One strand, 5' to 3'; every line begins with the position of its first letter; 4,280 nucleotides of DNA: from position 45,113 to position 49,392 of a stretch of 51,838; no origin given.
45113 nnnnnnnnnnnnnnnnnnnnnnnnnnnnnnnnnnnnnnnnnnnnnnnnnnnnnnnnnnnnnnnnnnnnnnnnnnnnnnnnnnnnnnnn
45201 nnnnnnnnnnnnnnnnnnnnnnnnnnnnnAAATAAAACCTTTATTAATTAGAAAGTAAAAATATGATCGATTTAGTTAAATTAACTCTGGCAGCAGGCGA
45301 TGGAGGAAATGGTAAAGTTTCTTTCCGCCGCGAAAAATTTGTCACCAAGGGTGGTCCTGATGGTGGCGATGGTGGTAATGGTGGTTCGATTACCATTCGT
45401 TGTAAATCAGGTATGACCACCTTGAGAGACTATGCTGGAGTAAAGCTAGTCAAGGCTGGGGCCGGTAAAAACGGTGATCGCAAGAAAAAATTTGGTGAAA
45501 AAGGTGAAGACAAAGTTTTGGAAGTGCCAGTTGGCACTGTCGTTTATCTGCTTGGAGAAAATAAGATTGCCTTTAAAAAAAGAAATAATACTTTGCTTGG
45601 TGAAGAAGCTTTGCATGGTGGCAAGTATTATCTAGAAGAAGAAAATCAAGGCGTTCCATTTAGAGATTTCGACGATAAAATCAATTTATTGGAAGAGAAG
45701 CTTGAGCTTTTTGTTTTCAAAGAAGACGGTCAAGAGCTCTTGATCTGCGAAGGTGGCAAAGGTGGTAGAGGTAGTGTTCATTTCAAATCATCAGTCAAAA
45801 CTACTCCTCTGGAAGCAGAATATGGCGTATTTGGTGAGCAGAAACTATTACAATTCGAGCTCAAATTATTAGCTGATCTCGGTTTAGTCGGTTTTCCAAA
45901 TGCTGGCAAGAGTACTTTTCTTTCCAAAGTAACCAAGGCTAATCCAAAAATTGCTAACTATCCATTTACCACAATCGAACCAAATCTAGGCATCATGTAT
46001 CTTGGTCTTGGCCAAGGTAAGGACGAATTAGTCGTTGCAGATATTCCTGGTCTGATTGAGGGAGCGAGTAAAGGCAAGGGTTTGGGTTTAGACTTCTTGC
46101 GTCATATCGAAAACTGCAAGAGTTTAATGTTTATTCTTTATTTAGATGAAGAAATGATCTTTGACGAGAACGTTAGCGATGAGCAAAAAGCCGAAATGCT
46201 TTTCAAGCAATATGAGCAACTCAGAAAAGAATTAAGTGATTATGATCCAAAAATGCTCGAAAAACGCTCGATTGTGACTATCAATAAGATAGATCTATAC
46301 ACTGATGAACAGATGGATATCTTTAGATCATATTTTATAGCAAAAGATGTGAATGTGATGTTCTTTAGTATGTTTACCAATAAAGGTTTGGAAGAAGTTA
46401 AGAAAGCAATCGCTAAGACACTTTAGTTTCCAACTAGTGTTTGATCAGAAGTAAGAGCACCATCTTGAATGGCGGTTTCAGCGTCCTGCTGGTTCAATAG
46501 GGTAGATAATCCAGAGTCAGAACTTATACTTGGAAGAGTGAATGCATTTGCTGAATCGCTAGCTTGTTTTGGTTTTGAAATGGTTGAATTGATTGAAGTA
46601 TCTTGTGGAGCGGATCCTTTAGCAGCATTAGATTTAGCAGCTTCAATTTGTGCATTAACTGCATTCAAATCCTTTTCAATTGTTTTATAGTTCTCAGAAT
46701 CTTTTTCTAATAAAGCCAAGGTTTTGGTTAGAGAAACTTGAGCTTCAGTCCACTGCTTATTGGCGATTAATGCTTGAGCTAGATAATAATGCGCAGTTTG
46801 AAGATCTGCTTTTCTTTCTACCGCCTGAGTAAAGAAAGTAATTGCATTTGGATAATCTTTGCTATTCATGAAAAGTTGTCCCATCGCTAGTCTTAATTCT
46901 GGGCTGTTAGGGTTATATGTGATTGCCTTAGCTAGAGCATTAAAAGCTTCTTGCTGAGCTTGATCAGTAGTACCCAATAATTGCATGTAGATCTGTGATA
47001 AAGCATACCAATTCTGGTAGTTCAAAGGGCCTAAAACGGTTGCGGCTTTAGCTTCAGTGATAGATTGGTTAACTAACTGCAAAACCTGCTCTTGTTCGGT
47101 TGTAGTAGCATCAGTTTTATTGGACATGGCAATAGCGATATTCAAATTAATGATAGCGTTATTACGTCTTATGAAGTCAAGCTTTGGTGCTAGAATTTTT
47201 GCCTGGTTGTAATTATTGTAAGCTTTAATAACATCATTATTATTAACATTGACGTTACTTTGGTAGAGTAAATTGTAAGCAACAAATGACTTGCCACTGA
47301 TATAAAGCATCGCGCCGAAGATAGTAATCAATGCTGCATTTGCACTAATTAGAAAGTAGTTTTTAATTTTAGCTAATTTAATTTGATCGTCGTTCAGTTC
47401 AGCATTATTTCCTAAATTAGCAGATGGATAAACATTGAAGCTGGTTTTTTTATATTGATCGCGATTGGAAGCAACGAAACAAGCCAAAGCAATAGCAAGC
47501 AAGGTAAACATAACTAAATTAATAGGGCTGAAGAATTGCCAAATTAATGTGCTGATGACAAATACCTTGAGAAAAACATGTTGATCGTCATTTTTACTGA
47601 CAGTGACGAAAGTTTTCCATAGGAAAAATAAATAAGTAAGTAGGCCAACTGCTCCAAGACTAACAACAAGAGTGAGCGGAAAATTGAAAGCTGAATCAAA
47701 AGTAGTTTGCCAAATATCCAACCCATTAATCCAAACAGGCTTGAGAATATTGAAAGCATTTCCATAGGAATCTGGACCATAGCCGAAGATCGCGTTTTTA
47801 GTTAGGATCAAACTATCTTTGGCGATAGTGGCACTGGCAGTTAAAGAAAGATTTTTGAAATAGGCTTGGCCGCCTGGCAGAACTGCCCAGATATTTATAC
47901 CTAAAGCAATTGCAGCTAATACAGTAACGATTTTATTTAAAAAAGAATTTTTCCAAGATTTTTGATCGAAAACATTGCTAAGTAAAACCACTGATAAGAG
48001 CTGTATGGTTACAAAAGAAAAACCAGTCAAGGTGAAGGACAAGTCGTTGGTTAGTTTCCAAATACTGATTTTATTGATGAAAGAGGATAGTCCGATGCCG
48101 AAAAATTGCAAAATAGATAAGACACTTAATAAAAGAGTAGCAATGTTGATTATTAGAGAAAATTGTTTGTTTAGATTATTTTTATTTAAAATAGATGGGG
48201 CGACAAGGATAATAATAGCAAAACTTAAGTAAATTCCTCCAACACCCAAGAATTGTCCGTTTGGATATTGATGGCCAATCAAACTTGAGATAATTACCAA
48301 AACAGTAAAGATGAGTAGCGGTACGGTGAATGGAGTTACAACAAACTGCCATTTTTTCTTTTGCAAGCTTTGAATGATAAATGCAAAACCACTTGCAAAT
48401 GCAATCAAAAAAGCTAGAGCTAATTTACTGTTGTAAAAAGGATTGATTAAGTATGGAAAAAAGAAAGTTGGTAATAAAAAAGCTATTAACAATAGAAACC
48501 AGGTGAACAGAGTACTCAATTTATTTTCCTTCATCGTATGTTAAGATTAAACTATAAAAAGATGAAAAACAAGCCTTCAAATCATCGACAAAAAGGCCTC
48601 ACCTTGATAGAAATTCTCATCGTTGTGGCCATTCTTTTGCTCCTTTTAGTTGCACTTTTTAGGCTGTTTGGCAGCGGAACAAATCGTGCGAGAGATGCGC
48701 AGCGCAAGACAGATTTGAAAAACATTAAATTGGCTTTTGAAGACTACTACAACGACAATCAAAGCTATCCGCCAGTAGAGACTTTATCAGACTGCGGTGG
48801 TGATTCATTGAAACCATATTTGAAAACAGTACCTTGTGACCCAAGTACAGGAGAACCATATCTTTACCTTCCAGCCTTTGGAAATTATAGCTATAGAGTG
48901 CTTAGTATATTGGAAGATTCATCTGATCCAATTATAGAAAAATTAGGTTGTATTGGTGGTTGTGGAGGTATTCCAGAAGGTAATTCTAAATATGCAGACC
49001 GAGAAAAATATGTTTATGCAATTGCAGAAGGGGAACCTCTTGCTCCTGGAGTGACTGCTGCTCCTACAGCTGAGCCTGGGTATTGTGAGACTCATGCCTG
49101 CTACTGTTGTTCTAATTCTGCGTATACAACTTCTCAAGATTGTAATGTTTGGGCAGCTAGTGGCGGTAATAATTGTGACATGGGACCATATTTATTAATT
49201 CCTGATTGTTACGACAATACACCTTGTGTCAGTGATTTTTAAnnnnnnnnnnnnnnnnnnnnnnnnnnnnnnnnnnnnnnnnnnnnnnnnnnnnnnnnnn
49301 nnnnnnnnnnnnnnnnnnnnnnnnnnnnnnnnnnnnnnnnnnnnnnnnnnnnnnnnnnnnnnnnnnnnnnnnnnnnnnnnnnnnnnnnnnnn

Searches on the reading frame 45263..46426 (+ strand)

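Call 10: search_protein_families(library=pfam, proteins=[window:45263-46426:+], max_evalue=0.01)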
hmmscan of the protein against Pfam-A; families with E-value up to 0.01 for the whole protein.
window:45263-46426:+ (387 aa): 5 families
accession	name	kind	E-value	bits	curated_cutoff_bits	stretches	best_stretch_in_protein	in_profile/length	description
PF01018.28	GTP1_OBG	-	8.4e-43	146.1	27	2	2-103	1-102/155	GTP1/OBG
PF01926.29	MMR_HSR1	-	2.5e-20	73.1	21.9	1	206-342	2-113/113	50S ribosome-binding GTPase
PF02421.24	FeoB_N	-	3.8e-10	39.9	27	1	207-264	4-57/156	Ferrous iron transport protein B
PF16897.10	MMR_HSR1_Xtn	-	0.0013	19.2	35.2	1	335-387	57-104/106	C-terminal region of MMR_HSR1 domain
PF03193.22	RsgA_GTPase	-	0.008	16.4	30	0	336-385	56-106/174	RsgA GTPase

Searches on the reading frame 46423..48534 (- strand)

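Call 10: search_protein_families(library=pfam, proteins=[window:46423-48534:-], max_evalue=0.01)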
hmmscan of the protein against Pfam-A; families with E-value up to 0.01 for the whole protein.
window:46423-48534:- (703 aa): 14 families
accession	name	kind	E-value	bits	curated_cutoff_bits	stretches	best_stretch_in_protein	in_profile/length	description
PF14559.12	TPR_19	-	1.5e-10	41.6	25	2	558-618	4-63/68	Tetratricopeptide repeat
PF07719.23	TPR_2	-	2.8e-06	27.5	27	0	581-610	3-32/34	Tetratricopeptide repeat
PF23914.1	TPR_CcmH_CycH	-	9.4e-06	26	42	1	503-616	47-158/158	Cytochrome c-type biogenesis protein H TPR domain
PF13432.12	TPR_16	-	1.5e-05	25.7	32.7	1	549-598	1-50/65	Tetratricopeptide repeat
PF24575.1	TPR_Slam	-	4.2e-05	24.3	35.2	1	548-599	50-101/104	Surface lipoprotein assembly modifier, N-terminal TPR repeats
PF12895.13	ANAPC3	-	4.6e-05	24.1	27.2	1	528-603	6-80/82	Anaphase-promoting complex, cyclosome, subunit 3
PF13414.12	TPR_11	-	0.00015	21.8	26.8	0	528-556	11-39/42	TPR repeat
PF13181.12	TPR_8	-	0.00016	22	25.7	0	547-577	3-33/34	Tetratricopeptide repeat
PF13431.12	TPR_17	-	0.00018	21.9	24.4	0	536-565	4-33/34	Tetratricopeptide repeat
PF00515.34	TPR_1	-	0.00024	21.2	27.8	0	551-574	7-30/34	Tetratricopeptide repeat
PF13174.12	TPR_6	-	0.0016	19.4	26.3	0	581-604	2-25/33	Tetratricopeptide repeat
PF13428.12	TPR_14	-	0.0022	19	23.5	0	545-588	1-44/44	Tetratricopeptide repeat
PF25068.1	ARM_TT21_4th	-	0.0037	18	30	0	551-636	5-87/153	Tetratricopeptide repeat protein 21 forth ARM domain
PF13424.12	TPR_12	-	0.0092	16.6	30.1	0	550-611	8-77/77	Tetratricopeptide repeat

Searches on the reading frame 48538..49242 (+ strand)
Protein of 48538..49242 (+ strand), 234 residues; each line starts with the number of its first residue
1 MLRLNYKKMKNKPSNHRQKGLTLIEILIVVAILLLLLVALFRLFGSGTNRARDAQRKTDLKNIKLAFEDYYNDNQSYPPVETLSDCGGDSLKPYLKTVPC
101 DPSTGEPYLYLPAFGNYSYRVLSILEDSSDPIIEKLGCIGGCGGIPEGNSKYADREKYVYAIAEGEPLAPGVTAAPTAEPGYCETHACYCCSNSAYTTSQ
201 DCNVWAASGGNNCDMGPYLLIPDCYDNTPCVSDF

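Call 79: search_protein_families(library=pfam, proteins=[window:48538-49242:+], max_evalue=0.00001)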
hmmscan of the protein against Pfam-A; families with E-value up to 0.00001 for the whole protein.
window:48538-49242:+ (234 aa): 1 family
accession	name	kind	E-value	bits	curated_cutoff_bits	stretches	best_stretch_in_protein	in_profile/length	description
PF07963.17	N_methyl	-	1.4e-07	31.2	21.2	1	16-41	2-27/27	Prokaryotic N-terminal methylation motif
